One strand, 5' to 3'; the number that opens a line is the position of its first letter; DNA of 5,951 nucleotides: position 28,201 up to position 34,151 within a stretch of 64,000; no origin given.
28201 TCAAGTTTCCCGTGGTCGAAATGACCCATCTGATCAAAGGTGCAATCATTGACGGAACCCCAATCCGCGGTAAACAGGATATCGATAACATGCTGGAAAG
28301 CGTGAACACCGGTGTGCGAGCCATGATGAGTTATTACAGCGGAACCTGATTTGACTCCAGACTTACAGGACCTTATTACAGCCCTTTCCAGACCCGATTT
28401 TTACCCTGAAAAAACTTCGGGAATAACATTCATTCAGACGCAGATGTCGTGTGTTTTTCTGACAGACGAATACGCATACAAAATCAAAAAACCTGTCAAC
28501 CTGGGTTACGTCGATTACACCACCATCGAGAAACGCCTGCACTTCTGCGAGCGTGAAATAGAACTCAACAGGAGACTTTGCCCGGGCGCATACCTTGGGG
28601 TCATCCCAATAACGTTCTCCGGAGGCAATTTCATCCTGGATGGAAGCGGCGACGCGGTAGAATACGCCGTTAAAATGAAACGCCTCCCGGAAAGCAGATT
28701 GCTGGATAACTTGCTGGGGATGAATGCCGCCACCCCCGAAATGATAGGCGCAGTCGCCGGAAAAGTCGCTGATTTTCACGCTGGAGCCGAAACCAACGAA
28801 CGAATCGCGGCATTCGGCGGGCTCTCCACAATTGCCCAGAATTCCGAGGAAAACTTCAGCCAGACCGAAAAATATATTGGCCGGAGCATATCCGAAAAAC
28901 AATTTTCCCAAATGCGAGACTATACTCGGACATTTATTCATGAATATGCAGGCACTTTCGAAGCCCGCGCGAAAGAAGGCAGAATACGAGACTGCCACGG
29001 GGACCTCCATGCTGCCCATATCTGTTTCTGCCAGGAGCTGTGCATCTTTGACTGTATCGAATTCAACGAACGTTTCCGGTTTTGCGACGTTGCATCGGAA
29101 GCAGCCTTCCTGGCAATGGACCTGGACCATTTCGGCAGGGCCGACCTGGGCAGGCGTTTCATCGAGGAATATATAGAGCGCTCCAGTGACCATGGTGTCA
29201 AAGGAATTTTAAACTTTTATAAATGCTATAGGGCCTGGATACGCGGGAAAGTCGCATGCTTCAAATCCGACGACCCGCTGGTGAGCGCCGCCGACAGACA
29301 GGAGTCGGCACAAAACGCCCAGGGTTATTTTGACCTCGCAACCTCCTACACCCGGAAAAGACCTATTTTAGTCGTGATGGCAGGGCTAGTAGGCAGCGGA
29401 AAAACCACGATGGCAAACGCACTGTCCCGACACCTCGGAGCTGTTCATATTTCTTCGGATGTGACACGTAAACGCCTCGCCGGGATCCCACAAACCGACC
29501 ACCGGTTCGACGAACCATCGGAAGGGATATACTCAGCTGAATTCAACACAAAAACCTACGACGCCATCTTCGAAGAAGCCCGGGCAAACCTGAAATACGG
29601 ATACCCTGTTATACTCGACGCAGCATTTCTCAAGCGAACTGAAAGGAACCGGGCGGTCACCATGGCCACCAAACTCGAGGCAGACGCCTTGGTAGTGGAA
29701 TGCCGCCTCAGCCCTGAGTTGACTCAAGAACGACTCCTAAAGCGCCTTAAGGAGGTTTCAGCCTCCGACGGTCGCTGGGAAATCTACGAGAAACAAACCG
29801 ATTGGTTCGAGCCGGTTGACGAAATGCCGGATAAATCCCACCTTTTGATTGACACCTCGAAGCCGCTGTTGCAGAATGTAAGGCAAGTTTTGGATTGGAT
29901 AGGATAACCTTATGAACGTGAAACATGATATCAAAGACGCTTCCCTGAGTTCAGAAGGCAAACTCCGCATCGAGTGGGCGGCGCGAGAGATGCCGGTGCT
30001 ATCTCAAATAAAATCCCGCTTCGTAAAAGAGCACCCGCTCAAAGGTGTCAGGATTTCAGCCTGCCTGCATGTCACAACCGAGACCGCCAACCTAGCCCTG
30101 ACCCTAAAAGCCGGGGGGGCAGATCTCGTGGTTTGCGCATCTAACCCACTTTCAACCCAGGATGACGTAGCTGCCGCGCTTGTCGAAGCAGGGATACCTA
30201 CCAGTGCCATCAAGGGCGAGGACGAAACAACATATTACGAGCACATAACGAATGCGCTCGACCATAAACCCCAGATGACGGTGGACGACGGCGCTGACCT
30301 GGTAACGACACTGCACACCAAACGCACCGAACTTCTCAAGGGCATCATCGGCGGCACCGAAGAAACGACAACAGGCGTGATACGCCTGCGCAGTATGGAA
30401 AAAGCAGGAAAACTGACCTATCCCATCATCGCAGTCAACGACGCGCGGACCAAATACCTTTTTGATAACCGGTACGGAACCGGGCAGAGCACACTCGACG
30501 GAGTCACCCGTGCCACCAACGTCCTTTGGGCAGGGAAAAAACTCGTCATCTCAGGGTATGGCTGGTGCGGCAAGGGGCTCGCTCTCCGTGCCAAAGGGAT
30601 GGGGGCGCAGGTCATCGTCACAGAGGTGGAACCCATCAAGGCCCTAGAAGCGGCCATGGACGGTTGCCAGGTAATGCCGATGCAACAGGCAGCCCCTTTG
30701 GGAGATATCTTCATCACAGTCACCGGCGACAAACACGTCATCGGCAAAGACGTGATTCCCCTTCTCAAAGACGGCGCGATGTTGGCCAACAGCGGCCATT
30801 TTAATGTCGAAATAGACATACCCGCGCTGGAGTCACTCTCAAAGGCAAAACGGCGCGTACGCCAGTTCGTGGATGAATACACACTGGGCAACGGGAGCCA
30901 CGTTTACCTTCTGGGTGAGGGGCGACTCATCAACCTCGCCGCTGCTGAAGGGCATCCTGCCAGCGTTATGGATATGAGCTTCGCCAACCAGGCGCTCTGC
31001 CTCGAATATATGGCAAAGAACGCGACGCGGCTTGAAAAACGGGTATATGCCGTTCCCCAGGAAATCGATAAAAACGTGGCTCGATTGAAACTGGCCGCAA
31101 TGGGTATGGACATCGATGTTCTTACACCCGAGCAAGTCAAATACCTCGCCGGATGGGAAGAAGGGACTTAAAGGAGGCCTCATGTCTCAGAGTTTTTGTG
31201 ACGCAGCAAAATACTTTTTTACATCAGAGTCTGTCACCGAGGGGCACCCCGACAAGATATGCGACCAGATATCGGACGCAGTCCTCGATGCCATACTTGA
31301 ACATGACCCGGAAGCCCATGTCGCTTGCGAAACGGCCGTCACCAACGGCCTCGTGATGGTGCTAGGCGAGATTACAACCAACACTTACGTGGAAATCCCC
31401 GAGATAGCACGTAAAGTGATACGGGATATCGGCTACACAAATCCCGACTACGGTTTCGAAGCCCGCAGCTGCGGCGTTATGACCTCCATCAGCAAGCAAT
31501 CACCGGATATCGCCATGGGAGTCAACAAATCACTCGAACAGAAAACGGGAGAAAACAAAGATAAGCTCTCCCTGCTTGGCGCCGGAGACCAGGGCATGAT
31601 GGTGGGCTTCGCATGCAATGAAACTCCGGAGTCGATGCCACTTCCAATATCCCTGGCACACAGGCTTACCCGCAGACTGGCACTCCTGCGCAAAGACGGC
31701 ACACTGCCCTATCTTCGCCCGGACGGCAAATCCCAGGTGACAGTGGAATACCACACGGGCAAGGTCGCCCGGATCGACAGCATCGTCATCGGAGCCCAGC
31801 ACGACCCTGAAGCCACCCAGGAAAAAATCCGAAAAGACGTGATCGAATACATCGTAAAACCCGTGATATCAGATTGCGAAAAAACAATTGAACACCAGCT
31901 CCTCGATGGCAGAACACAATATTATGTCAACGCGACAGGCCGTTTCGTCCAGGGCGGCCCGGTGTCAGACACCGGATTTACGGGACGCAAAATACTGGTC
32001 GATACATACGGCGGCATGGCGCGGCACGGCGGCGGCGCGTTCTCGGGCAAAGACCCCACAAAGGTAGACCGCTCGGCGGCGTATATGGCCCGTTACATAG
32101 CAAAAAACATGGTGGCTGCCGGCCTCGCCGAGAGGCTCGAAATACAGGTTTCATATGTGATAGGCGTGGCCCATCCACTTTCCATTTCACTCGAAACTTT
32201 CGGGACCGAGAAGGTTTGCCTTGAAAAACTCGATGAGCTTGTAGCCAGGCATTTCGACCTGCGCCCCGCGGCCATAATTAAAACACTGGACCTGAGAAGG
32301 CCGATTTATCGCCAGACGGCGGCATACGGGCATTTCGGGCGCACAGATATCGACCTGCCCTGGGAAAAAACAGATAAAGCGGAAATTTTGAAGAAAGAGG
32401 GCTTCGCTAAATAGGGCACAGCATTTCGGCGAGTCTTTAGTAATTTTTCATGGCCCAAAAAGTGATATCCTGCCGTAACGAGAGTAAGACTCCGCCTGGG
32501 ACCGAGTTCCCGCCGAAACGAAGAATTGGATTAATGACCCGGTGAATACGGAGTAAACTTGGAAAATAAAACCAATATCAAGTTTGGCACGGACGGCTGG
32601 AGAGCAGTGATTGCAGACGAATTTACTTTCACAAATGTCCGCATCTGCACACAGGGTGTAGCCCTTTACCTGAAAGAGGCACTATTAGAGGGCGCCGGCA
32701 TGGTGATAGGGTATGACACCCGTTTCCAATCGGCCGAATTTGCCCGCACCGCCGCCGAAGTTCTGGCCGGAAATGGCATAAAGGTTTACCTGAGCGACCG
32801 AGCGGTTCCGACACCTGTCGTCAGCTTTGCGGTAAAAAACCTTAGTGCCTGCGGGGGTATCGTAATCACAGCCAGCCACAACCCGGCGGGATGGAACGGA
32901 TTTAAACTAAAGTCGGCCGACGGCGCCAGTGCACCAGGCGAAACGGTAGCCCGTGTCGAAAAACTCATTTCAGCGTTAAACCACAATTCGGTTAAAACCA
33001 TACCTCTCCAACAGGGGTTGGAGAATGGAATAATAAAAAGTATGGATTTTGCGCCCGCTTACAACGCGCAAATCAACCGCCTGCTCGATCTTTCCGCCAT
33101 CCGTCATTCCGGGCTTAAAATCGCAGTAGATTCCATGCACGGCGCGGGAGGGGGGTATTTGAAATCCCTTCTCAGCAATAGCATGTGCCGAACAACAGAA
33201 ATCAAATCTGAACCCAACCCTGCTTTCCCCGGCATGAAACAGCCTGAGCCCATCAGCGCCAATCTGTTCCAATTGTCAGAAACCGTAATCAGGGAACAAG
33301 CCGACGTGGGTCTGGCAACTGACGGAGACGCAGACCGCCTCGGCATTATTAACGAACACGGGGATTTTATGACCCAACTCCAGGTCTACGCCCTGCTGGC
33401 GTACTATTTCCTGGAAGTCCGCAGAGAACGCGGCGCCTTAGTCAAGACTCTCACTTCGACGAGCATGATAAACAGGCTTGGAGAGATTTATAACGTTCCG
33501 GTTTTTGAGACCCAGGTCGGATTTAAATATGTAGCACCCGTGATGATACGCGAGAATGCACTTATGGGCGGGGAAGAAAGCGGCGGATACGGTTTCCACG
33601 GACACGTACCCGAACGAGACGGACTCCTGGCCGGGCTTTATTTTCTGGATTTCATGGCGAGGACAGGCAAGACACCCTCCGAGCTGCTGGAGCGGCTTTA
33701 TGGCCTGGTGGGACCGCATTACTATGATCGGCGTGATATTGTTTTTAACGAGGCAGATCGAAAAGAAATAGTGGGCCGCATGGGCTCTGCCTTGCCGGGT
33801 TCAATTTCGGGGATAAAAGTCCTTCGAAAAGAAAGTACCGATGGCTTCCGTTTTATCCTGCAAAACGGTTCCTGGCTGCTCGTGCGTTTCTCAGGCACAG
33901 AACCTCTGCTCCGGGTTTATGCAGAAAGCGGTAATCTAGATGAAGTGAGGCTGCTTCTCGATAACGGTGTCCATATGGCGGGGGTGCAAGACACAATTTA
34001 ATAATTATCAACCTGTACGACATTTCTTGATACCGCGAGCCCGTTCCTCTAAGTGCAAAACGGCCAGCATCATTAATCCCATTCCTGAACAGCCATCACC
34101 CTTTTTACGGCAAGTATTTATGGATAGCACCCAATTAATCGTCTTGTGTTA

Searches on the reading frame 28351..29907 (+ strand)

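Call 15: search_protein_families(library=pfam, proteins=[window:28351-29907:+], max_evalue=0.00001)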
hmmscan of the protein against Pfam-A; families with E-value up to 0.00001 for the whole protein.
window:28351-29907:+ (518 aa): 2 families
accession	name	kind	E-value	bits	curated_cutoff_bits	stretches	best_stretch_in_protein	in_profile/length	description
PF13671.12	AAA_33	-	6.4e-26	91.8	27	1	340-488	1-142/143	AAA domain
PF06414.18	Zeta_toxin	-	2.5e-09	37.3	22.3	1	333-475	11-152/199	Zeta toxin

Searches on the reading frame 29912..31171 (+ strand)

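Call 15: search_protein_families(library=pfam, proteins=[window:29912-31171:+], max_evalue=0.00001)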
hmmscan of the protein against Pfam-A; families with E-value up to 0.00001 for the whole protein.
window:29912-31171:+ (419 aa): 4 families
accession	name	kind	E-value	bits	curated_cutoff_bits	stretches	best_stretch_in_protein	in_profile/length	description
PF05221.23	AdoHcyase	-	3.1e-62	210.9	25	2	5-136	2-138/299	S-adenosyl-L-homocysteine hydrolase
PF00670.27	AdoHcyase_NAD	-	1.2e-49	169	27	1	186-346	1-161/162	S-adenosyl-L-homocysteine hydrolase, NAD binding domain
PF07991.19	KARI_N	-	2.6e-08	34.1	20.6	1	207-301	3-101/165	Acetohydroxy acid isomeroreductase, NADPH-binding domain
PF02826.25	2-Hacid_dh_C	-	1.4e-07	31.5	25.1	1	206-296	34-128/178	D-isomer specific 2-hydroxyacid dehydrogenase, NAD binding domain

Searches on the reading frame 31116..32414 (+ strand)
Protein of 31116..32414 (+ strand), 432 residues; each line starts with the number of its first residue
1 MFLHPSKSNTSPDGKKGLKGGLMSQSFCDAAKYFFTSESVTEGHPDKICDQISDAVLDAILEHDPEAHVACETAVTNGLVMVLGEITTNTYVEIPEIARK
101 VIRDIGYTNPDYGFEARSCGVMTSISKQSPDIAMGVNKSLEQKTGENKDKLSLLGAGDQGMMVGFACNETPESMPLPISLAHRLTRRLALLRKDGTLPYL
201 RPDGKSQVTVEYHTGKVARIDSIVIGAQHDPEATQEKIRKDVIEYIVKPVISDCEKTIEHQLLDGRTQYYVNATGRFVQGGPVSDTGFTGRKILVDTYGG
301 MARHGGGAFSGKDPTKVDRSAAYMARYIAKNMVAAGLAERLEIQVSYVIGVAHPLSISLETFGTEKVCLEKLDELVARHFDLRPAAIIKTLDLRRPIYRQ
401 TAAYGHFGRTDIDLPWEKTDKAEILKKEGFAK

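Call 15: search_protein_families(library=pfam, proteins=[window:31116-32414:+], max_evalue=0.00001)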
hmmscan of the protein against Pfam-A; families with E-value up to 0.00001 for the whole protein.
window:31116-32414:+ (432 aa): 3 families
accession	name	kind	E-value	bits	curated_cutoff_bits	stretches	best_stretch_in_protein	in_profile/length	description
PF02773.21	S-AdoMet_synt_C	-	3.1e-66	222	25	1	280-418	2-138/138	S-adenosylmethionine synthetase, C-terminal domain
PF00438.25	S-AdoMet_synt_N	-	1.1e-45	154.7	33.1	1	32-130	1-99/99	S-adenosylmethionine synthetase, N-terminal domain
PF02772.21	S-AdoMet_synt_M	-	2.8e-45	153.7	29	1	154-277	2-120/120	S-adenosylmethionine synthetase, central domain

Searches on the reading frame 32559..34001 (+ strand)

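Call 15: search_protein_families(library=pfam, proteins=[window:32559-34001:+], max_evalue=0.00001)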
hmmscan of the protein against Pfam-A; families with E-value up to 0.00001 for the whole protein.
window:32559-34001:+ (480 aa): 4 families
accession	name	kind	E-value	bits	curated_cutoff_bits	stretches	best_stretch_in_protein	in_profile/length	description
PF02878.22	PGM_PMM_I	-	9.5e-39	132.7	22.5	1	7-139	2-133/138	Phosphoglucomutase/phosphomannomutase, alpha/beta/alpha domain I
PF02880.22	PGM_PMM_III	-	4.9e-27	94.8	20.7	1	275-381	4-112/115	Phosphoglucomutase/phosphomannomutase, alpha/beta/alpha domain III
PF02879.22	PGM_PMM_II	-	6.9e-26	91.2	29.3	1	167-268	2-103/103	Phosphoglucomutase/phosphomannomutase, alpha/beta/alpha domain II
PF00408.26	PGM_PMM_IV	-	2.1e-09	37.8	23.1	1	420-464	16-59/68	Phosphoglucomutase/phosphomannomutase, C-terminal domain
